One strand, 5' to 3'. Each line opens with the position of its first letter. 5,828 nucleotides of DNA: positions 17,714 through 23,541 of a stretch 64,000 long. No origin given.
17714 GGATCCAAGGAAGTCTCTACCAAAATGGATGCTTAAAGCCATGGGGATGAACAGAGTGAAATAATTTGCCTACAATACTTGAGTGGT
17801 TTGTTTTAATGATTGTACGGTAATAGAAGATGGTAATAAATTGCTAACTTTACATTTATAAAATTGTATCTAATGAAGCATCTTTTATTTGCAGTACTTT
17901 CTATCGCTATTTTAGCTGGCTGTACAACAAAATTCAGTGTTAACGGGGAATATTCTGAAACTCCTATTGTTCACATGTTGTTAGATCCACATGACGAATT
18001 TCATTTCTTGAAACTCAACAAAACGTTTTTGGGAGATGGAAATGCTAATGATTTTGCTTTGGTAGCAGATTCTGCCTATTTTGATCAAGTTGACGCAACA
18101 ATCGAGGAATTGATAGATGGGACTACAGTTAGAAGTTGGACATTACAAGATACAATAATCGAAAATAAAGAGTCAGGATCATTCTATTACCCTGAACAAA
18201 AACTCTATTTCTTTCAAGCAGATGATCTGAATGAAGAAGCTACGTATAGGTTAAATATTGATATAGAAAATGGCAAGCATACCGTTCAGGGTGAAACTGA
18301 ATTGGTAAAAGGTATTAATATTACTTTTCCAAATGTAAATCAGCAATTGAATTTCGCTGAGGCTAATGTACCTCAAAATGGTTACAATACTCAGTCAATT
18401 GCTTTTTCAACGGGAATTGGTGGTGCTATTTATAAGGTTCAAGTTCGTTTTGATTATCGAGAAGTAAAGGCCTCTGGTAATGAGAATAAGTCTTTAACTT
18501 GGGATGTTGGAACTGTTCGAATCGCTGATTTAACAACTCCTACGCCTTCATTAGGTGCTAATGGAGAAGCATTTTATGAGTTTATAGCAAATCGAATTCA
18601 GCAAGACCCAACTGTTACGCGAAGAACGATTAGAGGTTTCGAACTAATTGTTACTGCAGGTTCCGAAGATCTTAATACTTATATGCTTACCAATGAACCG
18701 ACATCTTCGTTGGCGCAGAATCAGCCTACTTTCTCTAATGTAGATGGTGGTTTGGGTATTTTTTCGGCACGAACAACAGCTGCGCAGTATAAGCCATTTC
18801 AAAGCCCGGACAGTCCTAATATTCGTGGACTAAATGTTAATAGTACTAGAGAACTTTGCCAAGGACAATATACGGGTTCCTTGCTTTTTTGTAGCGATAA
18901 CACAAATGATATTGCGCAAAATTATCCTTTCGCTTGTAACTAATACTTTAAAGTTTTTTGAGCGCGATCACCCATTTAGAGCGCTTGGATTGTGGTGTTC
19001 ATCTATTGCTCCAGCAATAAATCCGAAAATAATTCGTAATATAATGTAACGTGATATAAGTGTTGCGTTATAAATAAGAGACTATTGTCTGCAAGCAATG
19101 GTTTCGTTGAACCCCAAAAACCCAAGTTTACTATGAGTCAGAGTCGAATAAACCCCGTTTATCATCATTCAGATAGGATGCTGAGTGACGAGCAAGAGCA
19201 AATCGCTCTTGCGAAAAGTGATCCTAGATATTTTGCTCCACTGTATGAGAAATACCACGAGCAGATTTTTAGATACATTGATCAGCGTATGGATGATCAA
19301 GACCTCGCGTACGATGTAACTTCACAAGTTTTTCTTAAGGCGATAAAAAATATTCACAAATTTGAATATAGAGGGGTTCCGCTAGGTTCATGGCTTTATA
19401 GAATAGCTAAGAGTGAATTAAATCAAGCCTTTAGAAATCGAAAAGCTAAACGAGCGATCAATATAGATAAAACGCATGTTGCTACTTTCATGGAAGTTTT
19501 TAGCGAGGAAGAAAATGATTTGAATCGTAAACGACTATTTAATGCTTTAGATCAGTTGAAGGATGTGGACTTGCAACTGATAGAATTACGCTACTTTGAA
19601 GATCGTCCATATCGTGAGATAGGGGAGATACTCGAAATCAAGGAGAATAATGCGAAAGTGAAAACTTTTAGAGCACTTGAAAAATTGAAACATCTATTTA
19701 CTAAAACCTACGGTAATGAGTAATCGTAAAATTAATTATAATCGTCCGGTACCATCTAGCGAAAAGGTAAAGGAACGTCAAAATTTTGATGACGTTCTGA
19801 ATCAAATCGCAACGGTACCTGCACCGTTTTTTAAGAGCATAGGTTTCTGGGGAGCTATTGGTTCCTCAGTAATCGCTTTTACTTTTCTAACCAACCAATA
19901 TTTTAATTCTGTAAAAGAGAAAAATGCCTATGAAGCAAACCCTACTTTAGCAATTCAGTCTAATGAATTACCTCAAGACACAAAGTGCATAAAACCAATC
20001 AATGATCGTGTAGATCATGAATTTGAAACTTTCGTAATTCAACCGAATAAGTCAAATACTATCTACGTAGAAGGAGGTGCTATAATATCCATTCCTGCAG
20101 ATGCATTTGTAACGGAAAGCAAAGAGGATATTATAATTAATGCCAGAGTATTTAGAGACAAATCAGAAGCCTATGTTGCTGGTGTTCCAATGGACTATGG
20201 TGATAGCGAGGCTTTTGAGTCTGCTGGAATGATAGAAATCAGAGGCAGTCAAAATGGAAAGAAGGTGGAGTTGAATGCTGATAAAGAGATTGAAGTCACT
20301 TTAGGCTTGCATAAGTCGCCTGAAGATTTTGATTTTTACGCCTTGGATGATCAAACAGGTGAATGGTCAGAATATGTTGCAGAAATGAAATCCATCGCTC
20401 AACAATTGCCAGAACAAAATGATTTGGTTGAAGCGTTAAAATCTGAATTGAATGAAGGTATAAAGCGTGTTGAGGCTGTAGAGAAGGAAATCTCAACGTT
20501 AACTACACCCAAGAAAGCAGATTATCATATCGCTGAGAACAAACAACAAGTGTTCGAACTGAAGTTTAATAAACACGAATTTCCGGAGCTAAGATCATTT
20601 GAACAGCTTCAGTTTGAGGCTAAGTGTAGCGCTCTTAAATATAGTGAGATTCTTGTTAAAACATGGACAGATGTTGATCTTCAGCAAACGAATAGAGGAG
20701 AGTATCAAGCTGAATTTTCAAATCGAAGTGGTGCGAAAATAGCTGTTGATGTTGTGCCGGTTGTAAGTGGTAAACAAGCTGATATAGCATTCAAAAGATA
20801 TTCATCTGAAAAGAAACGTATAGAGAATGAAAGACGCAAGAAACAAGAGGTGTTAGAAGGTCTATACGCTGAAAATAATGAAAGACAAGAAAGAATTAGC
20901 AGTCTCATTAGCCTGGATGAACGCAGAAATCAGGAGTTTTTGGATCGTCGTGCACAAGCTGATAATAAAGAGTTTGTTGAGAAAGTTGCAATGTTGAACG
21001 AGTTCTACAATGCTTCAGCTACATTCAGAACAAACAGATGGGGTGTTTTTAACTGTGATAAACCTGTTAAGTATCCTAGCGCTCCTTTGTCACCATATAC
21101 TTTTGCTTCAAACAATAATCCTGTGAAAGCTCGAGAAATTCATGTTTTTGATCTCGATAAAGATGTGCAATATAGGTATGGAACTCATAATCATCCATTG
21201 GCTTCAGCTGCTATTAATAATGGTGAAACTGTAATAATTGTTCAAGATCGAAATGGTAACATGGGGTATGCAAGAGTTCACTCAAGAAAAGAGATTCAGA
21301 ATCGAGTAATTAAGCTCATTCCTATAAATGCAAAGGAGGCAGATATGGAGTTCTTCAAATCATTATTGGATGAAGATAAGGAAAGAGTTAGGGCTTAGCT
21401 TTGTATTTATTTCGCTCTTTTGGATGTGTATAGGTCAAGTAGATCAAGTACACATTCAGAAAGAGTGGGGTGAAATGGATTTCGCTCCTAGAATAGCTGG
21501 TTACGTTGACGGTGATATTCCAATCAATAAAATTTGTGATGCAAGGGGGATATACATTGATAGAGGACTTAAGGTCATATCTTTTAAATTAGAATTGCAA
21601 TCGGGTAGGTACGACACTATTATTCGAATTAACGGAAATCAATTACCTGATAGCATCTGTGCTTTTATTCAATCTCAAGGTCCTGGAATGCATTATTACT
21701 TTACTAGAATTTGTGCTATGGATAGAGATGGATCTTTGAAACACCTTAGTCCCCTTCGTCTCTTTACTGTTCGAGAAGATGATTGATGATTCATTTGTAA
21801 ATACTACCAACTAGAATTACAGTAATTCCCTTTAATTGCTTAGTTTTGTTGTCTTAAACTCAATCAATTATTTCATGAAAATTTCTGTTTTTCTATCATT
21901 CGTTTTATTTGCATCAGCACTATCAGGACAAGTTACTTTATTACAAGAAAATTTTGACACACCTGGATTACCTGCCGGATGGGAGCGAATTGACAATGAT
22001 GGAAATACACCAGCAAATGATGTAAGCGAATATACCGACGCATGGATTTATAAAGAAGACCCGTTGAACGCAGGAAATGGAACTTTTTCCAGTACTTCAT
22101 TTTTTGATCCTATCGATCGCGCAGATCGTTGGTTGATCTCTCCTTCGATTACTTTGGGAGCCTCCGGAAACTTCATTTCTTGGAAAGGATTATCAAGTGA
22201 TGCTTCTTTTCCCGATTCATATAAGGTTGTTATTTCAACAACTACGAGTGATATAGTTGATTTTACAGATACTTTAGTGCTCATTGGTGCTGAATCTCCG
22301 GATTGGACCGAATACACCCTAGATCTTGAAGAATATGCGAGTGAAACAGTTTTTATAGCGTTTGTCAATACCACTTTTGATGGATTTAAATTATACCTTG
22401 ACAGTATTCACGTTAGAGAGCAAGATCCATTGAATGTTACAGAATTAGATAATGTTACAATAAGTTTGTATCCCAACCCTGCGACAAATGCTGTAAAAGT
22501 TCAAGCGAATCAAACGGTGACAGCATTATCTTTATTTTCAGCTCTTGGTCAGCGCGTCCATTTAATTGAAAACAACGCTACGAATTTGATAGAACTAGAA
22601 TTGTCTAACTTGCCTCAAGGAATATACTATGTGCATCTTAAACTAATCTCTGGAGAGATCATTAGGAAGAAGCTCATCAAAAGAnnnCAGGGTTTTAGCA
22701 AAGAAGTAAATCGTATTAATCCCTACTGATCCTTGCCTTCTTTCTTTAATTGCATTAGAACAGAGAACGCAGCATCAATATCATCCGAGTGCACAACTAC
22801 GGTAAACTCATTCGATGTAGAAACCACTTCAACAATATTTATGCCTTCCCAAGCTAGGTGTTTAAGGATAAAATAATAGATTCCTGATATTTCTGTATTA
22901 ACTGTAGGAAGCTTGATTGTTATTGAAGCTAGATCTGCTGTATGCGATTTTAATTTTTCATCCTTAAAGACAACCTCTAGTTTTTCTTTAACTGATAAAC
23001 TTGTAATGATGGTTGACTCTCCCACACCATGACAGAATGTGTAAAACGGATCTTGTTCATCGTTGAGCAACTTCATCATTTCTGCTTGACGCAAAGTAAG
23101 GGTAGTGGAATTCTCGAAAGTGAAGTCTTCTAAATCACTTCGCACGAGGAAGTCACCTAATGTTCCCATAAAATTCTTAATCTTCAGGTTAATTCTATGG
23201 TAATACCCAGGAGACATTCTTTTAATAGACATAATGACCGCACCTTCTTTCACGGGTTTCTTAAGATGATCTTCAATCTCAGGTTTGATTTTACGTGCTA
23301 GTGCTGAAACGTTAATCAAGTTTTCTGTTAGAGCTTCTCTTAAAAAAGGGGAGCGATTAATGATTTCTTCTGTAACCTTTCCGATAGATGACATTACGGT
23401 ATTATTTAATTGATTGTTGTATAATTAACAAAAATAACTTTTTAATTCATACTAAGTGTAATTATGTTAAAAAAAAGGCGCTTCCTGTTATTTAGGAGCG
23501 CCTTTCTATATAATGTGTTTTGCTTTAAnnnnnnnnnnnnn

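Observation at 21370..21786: Stand-alone secreted GldM/PorM D4-like domain inside the ECF operon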

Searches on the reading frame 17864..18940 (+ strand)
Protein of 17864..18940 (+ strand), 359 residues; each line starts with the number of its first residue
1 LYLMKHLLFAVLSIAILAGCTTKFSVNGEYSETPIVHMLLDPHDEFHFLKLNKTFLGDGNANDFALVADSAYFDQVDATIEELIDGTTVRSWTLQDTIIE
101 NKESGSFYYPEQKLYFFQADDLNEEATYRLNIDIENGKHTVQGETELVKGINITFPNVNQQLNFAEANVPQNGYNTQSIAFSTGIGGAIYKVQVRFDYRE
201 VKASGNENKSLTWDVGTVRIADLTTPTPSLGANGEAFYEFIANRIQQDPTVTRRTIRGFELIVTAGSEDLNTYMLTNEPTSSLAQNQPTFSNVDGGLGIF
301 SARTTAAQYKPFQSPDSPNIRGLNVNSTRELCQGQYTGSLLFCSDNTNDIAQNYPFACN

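Call 3: search_protein_families(library=pfam, proteins=[window:17864-18940:+], max_evalue=1)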
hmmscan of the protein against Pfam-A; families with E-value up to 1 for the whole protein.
window:17864-18940:+ (359 aa): 3 families
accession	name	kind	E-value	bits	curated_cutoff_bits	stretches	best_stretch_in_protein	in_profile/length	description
PF14054.11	DUF4249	-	2.1e-06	28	28.5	1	101-306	61-266/269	Domain of unknown function (DUF4249)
PF08139.17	LPAM_1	-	0.094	13.6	20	1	4-20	1-17/18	Prokaryotic membrane lipoprotein lipid attachment site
PF14289.11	DUF4369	-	0.1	13.6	25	0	113-168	14-67/91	Domain of unknown function (DUF4369)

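Call 4: search_protein_families(library=ncbifam, proteins=[window:17864-18940:+], max_evalue=1)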
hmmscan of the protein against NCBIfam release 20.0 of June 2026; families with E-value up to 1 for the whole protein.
window:17864-18940:+ (359 aa): 1 family
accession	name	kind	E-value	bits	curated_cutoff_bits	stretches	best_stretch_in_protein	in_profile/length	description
NF046038.1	NGK_0946_fam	subfamily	0.0085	16.6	45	1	4-31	1-28/102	NGK_0946 family protein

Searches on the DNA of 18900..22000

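Call 92: search_rna_families(source=window, start=18900, end=22000, threshold=evalue, max_evalue=1)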
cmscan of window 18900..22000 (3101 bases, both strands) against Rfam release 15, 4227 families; matches with E-value up to 1: 0.
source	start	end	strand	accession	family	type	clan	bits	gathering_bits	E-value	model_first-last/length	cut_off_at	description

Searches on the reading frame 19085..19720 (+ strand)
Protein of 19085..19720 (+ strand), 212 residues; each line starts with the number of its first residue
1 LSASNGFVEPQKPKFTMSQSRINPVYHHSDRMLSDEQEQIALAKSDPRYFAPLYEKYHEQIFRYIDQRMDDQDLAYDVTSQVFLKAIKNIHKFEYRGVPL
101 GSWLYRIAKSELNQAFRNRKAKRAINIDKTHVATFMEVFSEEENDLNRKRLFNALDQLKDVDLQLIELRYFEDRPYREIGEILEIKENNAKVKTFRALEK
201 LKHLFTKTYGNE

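Call 3: search_protein_families(library=pfam, proteins=[window:19085-19720:+], max_evalue=1)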
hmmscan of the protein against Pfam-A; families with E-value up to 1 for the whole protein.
window:19085-19720:+ (212 aa): 4 families
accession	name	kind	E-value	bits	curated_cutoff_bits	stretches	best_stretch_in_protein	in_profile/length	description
PF04542.20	Sigma70_r2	-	1.4e-11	44.5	24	1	53-120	1-69/71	Sigma-70 region 2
PF08281.18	Sigma70_r4_2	-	1.5e-10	41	25.7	1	150-201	3-54/54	Sigma-70, region 4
PF04545.22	Sigma70_r4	-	4.6e-10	39.3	24.1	1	154-203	1-50/50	Sigma-70, region 4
PF22451.2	NirdL-like_HTH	-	0.13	12.3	27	1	173-189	16-32/47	Siroheme decarboxylase NirDL-like HTH domain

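Call 4: search_protein_families(library=ncbifam, proteins=[window:19085-19720:+], max_evalue=1)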
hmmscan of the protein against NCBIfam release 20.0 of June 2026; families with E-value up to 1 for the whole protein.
window:19085-19720:+ (212 aa): 81 families (the best 25 are shown)
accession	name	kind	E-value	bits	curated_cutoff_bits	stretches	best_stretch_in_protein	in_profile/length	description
TIGR02952.1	Sig70_famx2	equivalog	2.1e-29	102.6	206.45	1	45-204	8-169/170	ECF subfamily RNA polymerase sigma factor, BldN family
TIGR02937.1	sigma70-ECF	superfamily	2.9e-23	82.3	42.9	1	51-203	4-163/165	sigma-70 family RNA polymerase sigma factor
TIGR02950.1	SigM_subfam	subfamily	1e-22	80.7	147.95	1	53-204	5-157/159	RNA polymerase sigma factor, SigM family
NF009168.0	PRK12515.1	subfamily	5.9e-18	65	236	1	34-207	8-181/189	RNA polymerase sigma factor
NF009166.1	PRK12513.1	equivalog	3.1e-17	62.9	206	1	33-206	7-187/193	RNA polymerase sigma factor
NF006930.0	PRK09415.1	subfamily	9.8e-17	61.4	198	1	51-207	19-177/179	RNA polymerase factor sigma C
NF007215.0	PRK09637.1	equivalog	4.7e-16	59.3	212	1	53-206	6-155/181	RNA polymerase sigma factor SigZ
NF007216.0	PRK09638.1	equivalog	1.4e-15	57.5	194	1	34-203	3-172/180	RNA polymerase sigma factor SigY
NF007226.0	PRK09644.1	equivalog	1.5e-15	57.7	199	1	53-207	6-159/166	RNA polymerase sigma factor SigM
NF007222.0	PRK09640.1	equivalog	3.3e-15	56.1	194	1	45-207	23-184/188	RNA polymerase sigma factor SigX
NF007228.0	PRK09646.1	subfamily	6.5e-15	55.3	226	1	41-203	23-188/194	ECF RNA polymerase sigma factor SigK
NF009171.0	PRK12518.1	equivalog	7.2e-15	55.3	208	1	36-207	15-186/191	RNA polymerase sigma factor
NF058625.1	sigma_PG0214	equivalog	1.3e-14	54.3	130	1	51-209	7-165/170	GFO_1088 family ECF-type sigma factor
NF053879.1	RNAPolSigSigVBac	equivalog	1.4e-14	54.1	190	1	56-206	12-156/160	RNA polymerase sigma factor SigV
TIGR02959.1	SigZ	equivalog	3e-14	53.2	168.65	1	55-206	2-149/170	RNA polymerase sigma factor SigZ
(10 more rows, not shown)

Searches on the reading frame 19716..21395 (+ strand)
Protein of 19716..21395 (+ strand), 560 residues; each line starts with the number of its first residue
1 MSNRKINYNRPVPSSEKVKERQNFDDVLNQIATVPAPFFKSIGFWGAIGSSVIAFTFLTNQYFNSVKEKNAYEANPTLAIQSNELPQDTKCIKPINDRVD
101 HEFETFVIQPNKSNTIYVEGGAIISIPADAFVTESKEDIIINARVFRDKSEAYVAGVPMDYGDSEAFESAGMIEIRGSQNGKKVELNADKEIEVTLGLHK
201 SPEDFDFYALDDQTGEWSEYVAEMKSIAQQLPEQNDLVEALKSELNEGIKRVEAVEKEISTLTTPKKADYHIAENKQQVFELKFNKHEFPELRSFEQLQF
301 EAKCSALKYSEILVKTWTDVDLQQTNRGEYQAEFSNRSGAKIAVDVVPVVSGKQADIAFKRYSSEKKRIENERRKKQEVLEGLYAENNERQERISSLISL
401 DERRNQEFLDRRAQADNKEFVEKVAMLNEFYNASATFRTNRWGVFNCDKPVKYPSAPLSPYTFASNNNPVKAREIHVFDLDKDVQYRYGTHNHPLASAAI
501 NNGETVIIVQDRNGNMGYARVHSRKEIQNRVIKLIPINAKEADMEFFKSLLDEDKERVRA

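Call 3: search_protein_families(library=pfam, proteins=[window:19716-21395:+], max_evalue=1)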
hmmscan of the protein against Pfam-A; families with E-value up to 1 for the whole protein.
window:19716-21395:+ (560 aa): 4 families
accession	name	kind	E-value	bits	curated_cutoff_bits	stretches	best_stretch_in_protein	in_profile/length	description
PF21780.2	DUF6875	-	0.033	14.7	24.5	1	363-435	47-121/178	Domain of unknown function (DUF6875)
PF10046.14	BLOC1_2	-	0.088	13.6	33.4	1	216-263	31-78/96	Biogenesis of lysosome-related organelles complex-1 subunit 2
PF02669.20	KdpC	-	0.14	12.4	24.1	1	47-102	46-99/182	K+-transporting ATPase, c chain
PF05400.18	FliT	-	0.19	13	29.5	1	219-268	19-66/85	Flagellar protein FliT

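Call 4: search_protein_families(library=ncbifam, proteins=[window:19716-21395:+], max_evalue=1)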
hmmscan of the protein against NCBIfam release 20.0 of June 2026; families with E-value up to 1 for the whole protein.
window:19716-21395:+ (560 aa): 0 families

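Call 33: find_homologous_proteins(query=window:19716-21395:+, max_evalue=0.001)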
Query window:19716-21395:+ (560 aa): 73 proteins with E <= 0.001 among 8000 candidates.
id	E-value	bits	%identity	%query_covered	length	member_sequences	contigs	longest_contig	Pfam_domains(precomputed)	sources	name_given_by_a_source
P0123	0.0e+0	1244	100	100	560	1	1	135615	-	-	-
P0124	0.0e+0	1101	87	100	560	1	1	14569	-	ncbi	-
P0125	0.0e+0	1043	82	100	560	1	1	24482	-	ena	-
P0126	8.0e-248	841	66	100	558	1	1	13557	-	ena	-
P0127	1.3e-236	804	65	100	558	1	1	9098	-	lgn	-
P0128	9.7e-200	683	56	100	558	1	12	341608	-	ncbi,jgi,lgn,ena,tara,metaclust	tara:strand:+ start:66427 stop:68103 length:1677 start_codon:yes stop_codon:yes gene_type:complete|m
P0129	9.2e-194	663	54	100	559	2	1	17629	-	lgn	-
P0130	1.1e-173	597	50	100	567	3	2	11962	-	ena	-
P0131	9.6e-173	594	49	100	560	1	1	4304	-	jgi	jgi:hypothetical protein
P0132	6.2e-121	423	40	100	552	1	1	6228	-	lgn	-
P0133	7.9e-121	422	41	100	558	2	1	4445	-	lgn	-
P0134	4.1e-120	420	40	100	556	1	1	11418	-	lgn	-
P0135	5.6e-118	413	41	100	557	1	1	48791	-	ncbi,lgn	ncbi:MAG: hypothetical protein WEA99_00130 [Brumimicrobium sp.]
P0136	7.6e-117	409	41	100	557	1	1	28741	-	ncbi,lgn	ncbi:MAG: hypothetical protein WED10_08040 [Brumimicrobium sp.]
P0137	1.6e-116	408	39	100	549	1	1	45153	-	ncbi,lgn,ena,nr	ncbi:MAG: hypothetical protein R3277_10505 [Brumimicrobium sp.]|nr:hypothetical protein [Brumimicrob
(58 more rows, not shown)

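Call 50: predict_structure(alignment_id=A3)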
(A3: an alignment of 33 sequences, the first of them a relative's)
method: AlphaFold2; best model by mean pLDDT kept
length: 560 residues; sequences in the alignment: 33
mean_pLDDT: 79.1   pTM: 0.52
mean pLDDT of the five models: 79.1, 78.8, 77.1, 77.1, 77.0
residues with pLDDT >= 90: 226; 70-90: 195; 50-70: 60; < 50: 79
segments of 3 or more residues with pLDDT < 50: 1-11, 27-47, 49-51, 60-85, 229-232, 556-560
pLDDT, mean of each block of 10 residues (from residue 1): 41 55 50 40 41 50 41 31 46 72 87 85 91 88 90 88 85 92 89 91 90 88 72 70 93 93 90 90 86 86 90 89 88 92 93 90 93 94 93 87 67 52 61 87 92 90 89 93 88 90 91 91 85 89 86 57
secondary structure, 60 per line:
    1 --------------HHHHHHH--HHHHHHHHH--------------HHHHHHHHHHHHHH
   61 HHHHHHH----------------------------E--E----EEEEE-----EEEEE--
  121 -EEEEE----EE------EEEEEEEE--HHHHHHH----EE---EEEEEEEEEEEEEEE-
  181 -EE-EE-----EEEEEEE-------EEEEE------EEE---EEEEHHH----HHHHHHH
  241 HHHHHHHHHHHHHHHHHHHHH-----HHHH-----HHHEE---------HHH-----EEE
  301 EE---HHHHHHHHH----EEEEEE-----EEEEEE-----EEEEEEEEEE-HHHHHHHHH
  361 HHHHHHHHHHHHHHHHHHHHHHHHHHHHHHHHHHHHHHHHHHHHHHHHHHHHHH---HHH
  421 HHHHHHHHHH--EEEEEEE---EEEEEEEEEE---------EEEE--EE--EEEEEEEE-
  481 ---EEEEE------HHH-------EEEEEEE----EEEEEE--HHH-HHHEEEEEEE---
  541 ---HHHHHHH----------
elements in order: H15-21 H24-32 H47-67 E104-108 E114-118 E122-126 E139-146 H149-155 E165-179 E192-198 E206-210 E217-219 E223-226 H234-261 H267-270 E298-302 H306-314 E319-324 E330-335 E341-350 H352-414 H418-430 E433-439 E443-452 E462-465 E472-479 E484-488 E505-511 E516-521 E531-537 H544-550

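Call 52: fold_search(model_id=the predicted structure, library=pdb)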
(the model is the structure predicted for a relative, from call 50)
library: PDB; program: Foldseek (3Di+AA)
matches with E <= 10: 231; with E <= 0.001: 0
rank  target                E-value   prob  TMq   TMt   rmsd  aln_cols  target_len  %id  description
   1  3g5b                  4.1e-02  0.94  0.15  0.21   5.0       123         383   12  The structure of UNC5b cytoplasmic domain (released 2009-04-07)
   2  8glv_Eb               1.7e-01  0.04  0.06  0.03  45.9       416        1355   10  96-nm repeat unit of doublet microtubules from Chlamydomonas reinhardtii flagella (released 2023-05-31)
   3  8ikj                  3.2e-01  0.41  0.16  0.17   7.2       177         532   12  Cryo-EM structure of the inactive CD97 (released 2024-02-14)
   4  6qum_G                4.3e-01  0.11  0.07  0.16  19.5       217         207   12  Thermus thermophilus V/A-type ATPase/synthase, rotational state 1 (released 2019-08-28)
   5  6obv_B                5.3e-01  0.06  0.09  0.16  47.0       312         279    9  Structural insights into dehydratase substrate selection for the borrelidin and fluvirucin polyketide synthases (released 2019-06-05)
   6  6r0y_G                6.6e-01  0.08  0.07  0.16  19.2       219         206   13  Thermus thermophilus V/A-type ATPase/synthase, rotational state 3 (released 2019-08-28)
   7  5o71                  7.4e-01  0.08  0.13  0.15  31.9       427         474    9  Crystal structure of human USP25 (released 2018-06-20)
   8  6obv_C                7.4e-01  0.05  0.09  0.15  45.3       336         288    8  Structural insights into dehydratase substrate selection for the borrelidin and fluvirucin polyketide synthases (released 2019-06-05)
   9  3gyp                  7.4e-01  0.04  0.07  0.15  40.7       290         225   11  Rtt106p (released 2009-12-08)
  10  9brq_7                9.3e-01  0.16  0.12  0.26  21.2       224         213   12  Intact V-ATPase State 3 and synaptophysin complex in mouse brain isolated synaptic vesicles (released 2024-06-19)
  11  6r0z_G                9.8e-01  0.10  0.10  0.19  19.0       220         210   14  Thermus thermophilus V/A-type ATPase/synthase, rotational state 1L (released 2019-08-28)
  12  3t1r_C                1.0e+00  0.15  0.05  0.17  13.2        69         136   16  MglB with tetrameric arrangement (released 2011-08-31)
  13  2ww8                  1.1e+00  0.05  0.08  0.06  24.1       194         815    9  Structure of the pilus adhesin (RrgA) from Streptococcus pneumoniae (released 2010-01-19)
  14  7ath                  1.2e+00  0.23  0.05  0.19   9.9        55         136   16  Crystal structure of UipA (released 2021-10-06)
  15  9bi4_D                1.2e+00  0.20  0.15  0.18  17.4       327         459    9  cryo EM structure of dsDNA bound Mre11-Rad50 complex (released 2025-01-15)
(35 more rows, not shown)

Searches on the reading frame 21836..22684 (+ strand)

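Call 3: search_protein_families(library=pfam, proteins=[window:21836-22684:+], max_evalue=1)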
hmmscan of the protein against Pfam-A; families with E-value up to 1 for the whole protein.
window:21836-22684:+ (283 aa): 4 families
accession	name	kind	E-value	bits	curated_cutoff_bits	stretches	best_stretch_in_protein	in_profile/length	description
PF18962.6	Por_Secre_tail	-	1.8e-12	47.8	27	1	211-281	1-74/75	Secretion system C-terminal sorting domain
PF07675.18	Cleaved_Adhesin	-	2.8e-10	40.9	21.4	1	34-148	2-119/174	Cleaved Adhesin Domain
PF16967.11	TcfC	-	0.022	14.8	29.4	1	253-276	35-58/68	E-set like domain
PF25692.1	Phage_depo_C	-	0.12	13.2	25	1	217-250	20-52/90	Phage depolymerase C-terminal beta sandwich domain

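Call 4: search_protein_families(library=ncbifam, proteins=[window:21836-22684:+], max_evalue=1)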
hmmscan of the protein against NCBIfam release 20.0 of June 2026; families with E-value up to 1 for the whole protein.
window:21836-22684:+ (283 aa): 5 families
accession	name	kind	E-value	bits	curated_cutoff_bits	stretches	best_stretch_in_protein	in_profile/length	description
NF038128.1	choice_anch_J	domain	1.5e-20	74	30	1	35-193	1-162/162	choice-of-anchor J domain-containing protein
TIGR04183.1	Por_Secre_tail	domain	2.7e-11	43.3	23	1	211-283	1-72/72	T9SS type A sorting domain-containing protein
NF052644.1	T9SS_DNase_Rie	equivalog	6.1e-09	35.6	260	1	15-282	3-250/251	T9SS-dependent surface endonuclease, AS87_RS02955 family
NF038113.1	T9SSA_dep_M36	equivalog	1.3e-06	26.9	885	1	198-281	782-867/869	T9SS-dependent M36 family metallopeptidase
NF033708.1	T9SS_Cterm_ChiA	domain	0.0015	18.4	40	1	232-281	5-54/55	T9SS sorting signal type C domain-containing protein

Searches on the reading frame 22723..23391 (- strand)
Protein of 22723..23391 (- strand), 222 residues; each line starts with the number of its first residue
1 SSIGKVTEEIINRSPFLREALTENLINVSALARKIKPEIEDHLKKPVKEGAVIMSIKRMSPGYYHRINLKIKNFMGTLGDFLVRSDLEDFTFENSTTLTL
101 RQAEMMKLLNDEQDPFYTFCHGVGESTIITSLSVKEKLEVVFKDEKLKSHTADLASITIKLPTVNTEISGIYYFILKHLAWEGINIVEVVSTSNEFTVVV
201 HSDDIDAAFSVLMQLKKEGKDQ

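Call 3: search_protein_families(library=pfam, proteins=[window:22723-23391:-], max_evalue=1)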
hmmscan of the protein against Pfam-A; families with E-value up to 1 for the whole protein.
window:22723-23391:- (222 aa): 4 families
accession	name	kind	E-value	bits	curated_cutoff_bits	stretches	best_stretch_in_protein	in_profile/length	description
PF13840.12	ACT_7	-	0.0014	18.9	27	1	153-212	5-63/65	ACT domain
PF13027.11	DUF3888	-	0.0024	18.7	22.2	1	28-77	6-59/87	Protein of unknown function (DUF3888)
PF24367.1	DUF7523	-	0.0096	16.7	27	1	4-36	3-35/158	Family of unknown function (DUF7523)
PF22468.2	ACT_9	-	0.12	12.6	27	1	170-212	13-57/61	ACT domain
